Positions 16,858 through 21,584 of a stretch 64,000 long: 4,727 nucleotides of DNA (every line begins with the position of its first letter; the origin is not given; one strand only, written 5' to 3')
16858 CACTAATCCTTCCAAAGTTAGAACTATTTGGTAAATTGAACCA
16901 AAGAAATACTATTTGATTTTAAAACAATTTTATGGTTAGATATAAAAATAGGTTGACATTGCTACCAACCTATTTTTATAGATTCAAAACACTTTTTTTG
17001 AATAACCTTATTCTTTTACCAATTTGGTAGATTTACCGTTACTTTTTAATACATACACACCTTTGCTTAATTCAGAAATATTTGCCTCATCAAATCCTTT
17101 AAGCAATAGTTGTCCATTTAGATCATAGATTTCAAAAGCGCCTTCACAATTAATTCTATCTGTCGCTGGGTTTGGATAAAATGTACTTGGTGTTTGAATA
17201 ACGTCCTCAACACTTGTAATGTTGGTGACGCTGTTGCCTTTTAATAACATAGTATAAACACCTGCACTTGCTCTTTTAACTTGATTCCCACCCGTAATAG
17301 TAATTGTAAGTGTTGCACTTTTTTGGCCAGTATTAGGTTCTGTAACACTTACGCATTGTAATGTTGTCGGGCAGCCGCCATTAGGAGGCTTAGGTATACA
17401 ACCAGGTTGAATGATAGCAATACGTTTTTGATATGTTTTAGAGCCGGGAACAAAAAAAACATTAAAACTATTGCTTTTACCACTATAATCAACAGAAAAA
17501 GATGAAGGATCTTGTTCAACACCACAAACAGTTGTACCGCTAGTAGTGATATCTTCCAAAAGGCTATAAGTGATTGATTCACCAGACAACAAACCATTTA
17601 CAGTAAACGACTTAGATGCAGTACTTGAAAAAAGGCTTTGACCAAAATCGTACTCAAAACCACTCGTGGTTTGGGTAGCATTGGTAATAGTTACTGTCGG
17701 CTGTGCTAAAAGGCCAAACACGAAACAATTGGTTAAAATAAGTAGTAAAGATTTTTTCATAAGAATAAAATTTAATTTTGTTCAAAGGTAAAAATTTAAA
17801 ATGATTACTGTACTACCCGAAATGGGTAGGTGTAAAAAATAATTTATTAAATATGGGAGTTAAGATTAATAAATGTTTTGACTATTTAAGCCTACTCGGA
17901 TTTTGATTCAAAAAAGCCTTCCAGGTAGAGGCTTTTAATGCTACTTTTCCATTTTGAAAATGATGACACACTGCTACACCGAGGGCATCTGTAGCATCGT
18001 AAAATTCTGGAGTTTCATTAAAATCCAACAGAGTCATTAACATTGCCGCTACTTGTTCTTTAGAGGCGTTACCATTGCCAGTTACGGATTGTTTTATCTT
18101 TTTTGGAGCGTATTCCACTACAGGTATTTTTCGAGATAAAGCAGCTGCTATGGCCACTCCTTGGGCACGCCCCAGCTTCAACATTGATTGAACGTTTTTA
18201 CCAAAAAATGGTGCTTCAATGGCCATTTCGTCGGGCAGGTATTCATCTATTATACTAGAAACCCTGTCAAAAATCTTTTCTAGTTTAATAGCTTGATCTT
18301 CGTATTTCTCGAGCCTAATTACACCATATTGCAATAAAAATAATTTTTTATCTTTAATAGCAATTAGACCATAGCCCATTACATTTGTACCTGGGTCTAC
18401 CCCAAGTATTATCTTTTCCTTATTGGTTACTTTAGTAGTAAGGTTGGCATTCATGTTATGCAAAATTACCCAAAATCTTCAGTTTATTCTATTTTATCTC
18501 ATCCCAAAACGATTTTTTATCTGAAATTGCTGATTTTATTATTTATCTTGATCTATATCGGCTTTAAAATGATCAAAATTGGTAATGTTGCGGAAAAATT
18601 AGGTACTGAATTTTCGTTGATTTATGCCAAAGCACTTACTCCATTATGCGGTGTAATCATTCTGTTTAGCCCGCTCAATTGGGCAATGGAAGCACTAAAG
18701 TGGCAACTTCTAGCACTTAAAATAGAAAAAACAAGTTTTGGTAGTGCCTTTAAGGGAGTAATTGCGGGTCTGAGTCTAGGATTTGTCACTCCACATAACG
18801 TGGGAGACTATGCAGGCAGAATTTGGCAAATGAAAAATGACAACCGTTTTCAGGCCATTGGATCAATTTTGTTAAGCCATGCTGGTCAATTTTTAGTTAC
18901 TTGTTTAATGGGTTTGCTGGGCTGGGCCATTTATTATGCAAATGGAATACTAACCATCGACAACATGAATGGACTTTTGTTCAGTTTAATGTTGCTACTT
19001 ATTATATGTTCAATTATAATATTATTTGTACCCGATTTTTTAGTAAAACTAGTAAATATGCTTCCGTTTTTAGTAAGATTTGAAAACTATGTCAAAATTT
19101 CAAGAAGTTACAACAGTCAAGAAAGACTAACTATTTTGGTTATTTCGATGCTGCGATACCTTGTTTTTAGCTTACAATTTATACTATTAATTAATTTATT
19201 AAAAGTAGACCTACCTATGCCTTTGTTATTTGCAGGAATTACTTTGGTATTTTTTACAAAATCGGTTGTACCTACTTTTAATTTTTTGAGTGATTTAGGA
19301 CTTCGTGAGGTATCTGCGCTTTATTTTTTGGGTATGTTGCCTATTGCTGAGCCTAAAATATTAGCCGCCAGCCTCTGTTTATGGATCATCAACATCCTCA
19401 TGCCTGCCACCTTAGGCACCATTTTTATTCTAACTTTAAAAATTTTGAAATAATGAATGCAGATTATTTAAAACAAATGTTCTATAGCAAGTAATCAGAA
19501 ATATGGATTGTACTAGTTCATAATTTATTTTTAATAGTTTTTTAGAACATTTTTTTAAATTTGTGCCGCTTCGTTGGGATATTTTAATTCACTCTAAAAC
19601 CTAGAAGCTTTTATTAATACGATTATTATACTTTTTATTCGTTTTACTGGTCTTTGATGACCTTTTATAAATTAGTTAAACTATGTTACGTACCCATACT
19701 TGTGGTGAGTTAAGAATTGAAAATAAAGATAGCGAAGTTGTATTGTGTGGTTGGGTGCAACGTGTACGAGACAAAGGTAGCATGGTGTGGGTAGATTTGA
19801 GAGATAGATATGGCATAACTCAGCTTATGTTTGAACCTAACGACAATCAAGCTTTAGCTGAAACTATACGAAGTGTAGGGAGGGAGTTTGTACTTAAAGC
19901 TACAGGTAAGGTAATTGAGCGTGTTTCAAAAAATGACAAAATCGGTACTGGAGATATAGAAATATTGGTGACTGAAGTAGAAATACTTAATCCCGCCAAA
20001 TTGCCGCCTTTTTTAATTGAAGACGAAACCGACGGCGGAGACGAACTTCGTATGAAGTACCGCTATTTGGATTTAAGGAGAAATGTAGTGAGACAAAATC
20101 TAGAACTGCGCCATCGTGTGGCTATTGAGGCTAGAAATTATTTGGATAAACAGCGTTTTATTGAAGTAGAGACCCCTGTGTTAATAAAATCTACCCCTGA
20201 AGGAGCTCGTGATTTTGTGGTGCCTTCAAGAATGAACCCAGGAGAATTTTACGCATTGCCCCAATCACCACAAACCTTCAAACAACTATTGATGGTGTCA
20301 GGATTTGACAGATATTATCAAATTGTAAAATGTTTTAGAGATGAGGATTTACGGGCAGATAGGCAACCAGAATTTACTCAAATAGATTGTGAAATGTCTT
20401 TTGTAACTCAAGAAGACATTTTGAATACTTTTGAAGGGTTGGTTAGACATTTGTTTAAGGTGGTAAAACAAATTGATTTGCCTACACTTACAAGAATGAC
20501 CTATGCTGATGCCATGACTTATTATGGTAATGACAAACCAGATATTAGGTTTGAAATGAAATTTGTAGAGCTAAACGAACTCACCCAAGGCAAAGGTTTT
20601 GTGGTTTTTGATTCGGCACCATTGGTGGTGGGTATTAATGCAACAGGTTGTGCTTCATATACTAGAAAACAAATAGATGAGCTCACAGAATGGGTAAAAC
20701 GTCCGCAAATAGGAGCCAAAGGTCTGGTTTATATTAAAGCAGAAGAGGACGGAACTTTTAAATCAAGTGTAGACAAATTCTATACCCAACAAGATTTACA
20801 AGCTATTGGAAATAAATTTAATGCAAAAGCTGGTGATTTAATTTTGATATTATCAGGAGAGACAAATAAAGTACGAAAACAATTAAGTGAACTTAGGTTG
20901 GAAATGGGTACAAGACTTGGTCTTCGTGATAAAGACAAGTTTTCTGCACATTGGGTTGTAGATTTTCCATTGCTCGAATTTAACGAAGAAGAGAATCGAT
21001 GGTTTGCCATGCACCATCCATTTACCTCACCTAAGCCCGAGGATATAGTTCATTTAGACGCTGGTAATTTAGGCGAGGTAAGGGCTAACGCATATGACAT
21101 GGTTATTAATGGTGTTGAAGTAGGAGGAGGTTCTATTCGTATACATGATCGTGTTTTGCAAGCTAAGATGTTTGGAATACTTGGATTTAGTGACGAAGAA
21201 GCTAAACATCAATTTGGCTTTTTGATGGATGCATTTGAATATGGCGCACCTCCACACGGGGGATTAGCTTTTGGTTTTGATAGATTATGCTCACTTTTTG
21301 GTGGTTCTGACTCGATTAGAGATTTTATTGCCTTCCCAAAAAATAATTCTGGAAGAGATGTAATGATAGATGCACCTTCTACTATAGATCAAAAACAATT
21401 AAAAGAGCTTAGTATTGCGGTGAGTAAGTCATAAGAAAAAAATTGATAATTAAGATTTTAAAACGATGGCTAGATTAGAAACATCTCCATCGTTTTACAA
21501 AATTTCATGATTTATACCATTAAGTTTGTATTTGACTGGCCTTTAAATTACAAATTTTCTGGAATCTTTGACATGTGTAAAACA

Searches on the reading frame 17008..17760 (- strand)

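Call 20: search_protein_families(library=pfam, proteins=[window:17008-17760:-], max_evalue=0.001)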
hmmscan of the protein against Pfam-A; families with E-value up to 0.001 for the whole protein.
window:17008-17760:- (250 aa): 1 family
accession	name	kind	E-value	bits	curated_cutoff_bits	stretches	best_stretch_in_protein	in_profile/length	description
PF18962.6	Por_Secre_tail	-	1.8e-09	38.2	27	1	195-248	2-70/75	Secretion system C-terminal sorting domain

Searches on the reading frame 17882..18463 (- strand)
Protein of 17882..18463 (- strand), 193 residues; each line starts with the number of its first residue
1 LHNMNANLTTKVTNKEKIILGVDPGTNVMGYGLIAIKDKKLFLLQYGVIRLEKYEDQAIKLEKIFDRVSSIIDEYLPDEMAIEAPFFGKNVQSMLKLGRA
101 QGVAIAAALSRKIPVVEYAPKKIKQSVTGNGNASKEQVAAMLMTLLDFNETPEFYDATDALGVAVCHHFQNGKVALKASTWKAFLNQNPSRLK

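Call 58: search_protein_families(library=pfam, proteins=[window:17882-18463:-], max_evalue=0.001)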
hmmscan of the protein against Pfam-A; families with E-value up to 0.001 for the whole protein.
window:17882-18463:- (193 aa): 1 family
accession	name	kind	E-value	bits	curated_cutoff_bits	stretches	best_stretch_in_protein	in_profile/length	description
PF02075.23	RuvC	-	5.6e-47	159.8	22.2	1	19-167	1-148/148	Crossover junction endodeoxyribonuclease RuvC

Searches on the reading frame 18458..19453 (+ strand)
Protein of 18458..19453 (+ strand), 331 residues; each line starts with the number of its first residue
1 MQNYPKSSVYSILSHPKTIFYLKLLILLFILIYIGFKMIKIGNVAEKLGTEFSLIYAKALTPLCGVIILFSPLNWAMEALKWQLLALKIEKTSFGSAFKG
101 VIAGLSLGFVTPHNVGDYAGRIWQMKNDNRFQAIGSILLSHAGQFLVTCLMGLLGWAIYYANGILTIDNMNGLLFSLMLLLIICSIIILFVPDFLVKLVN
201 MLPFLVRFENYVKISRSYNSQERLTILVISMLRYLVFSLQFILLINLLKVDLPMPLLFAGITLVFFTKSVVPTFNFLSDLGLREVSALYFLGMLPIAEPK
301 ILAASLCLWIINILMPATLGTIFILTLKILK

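Call 58: search_protein_families(library=pfam, proteins=[window:18458-19453:+], max_evalue=0.001)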
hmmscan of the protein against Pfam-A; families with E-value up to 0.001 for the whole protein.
window:18458-19453:+ (331 aa): 1 family
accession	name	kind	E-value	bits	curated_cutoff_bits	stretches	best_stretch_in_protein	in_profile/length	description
PF03706.18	LPG_synthase_TM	-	8.2e-11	42.3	33.4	1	22-320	3-302/302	Lysylphosphatidylglycerol synthase TM region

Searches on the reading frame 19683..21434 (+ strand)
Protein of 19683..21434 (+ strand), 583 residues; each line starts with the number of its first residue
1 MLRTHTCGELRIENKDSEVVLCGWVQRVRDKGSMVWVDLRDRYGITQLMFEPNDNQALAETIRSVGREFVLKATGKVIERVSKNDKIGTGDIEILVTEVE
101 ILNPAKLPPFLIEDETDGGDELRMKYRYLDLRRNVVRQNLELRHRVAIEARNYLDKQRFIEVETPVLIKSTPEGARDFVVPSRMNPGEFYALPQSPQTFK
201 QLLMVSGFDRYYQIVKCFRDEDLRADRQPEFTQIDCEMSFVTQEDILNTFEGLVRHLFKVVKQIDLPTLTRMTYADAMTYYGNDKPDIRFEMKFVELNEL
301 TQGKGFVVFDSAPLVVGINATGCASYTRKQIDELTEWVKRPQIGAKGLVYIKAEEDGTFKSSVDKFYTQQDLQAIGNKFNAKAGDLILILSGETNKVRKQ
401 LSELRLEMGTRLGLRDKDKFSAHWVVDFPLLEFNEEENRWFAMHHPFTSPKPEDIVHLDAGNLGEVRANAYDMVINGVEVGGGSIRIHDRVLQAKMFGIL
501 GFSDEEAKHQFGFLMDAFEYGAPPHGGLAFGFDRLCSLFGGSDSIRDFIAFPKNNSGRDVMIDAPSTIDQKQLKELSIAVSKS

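Call 20: search_protein_families(library=pfam, proteins=[window:19683-21434:+], max_evalue=0.001)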
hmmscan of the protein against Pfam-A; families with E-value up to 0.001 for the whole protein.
window:19683-21434:+ (583 aa): 3 families
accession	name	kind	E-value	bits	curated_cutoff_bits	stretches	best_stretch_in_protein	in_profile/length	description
PF00152.25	tRNA-synt_2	-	3.1e-120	401.4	25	1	121-554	3-307/308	tRNA synthetases class II (D, K and N)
PF02938.19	GAD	-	3.1e-14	53.4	23.4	1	315-400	11-94/95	GAD domain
PF01336.31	tRNA_anti-codon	-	6.6e-14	52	27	1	19-102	1-75/75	OB-fold nucleic acid binding domain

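Call 69: find_related_loci(query=window:19683-21434:+, collection=genome_contigs, flank=1000)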
Query window:19683-21434:+ (583 aa) in genome_contigs; peptide patterns used: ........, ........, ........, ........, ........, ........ (x = any residue, [..] = any of these).
600 stretches matched a pattern (row limit reached: there are more); 600 encode a relative of the query (tblastn E <= 1e-3); the best 80 are kept; 80 distinct loci.
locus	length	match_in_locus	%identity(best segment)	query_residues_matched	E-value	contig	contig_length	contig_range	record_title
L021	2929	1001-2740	79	1-580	0e+0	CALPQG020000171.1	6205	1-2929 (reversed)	MAG: Bifidobacterium breve isolate HRS-ES12-bin-165 genome assembly, contig: HRS-ES5-C7707, whole genome shotgun sequenc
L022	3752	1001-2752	77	1-580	0e+0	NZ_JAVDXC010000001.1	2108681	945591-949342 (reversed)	Dyadobacter sp. BE34 Ga0454485_01, whole genome shotgun sequence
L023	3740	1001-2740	76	1-580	0e+0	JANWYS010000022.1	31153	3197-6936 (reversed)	MAG: Cytophagaceae bacterium isolate SKYG76 NODE_22_length_31153_cov_11.463831, whole genome shotgun sequence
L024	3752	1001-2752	76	1-580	0e+0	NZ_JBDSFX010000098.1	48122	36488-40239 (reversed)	MAG: Dyadobacter sp. isolate cluster1_bin.239 k127_10187786, whole genome shotgun sequence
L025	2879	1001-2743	75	1-582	0e+0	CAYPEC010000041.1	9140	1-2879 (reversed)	MAG TPA_asm: uncultured Bacteroidia bacterium isolate binchicken_co205_88 genome assembly, contig: NODE_6613_length_9140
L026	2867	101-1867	74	1-582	0e+0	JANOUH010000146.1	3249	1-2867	MAG: Cytophagales bacterium isolate VAR_39_metabat_179 VAR_39_k141_6622148, whole genome shotgun sequence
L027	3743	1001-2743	75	1-581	0e+0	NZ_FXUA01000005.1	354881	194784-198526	Algoriphagus winogradskyi strain DSM 15360 Ga0170437_105, whole genome shotgun sequence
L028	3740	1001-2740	75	1-580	0e+0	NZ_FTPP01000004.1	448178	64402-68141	Pontibacter indicus strain LP100, whole genome shotgun sequence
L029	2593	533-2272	74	1-581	0e+0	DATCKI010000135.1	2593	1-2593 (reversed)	MAG TPA_asm: Bacteroidia bacterium isolate SMAG_U7092 k141_437413, whole genome shotgun sequence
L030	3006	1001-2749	74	1-581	0e+0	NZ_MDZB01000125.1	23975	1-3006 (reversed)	Hymenobacter lapidarius strain CCM 8643 NODE_54_length_23975_cov_320.154_ID_107, whole genome shotgun sequence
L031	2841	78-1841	74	1-581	0e+0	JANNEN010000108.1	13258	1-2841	MAG: Emticicia sp. isolate OTE_75_metabat_385 OTE_75_k141_2840367, whole genome shotgun sequence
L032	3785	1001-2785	73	1-581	0e+0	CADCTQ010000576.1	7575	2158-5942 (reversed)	MAG: uncultured Cytophagales bacterium isolate AVDCRST_MAG56 genome assembly, contig: NODE679, whole genome shotgun sequ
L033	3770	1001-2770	74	1-580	0e+0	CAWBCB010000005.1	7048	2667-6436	MAG: uncultured Cytophagales bacterium isolate MFD02832.bin.2.62 genome assembly, contig: contig_13773, whole genome sho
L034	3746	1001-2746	73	1-582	0e+0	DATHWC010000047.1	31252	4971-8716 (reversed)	MAG TPA_asm: Lunatimonas sp. isolate SMAG_U16149 k141_95720, whole genome shotgun sequence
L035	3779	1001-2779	74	1-580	0e+0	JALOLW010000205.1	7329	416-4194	MAG: Spirosomataceae bacterium isolate Prado035 scaffold_24440, whole genome shotgun sequence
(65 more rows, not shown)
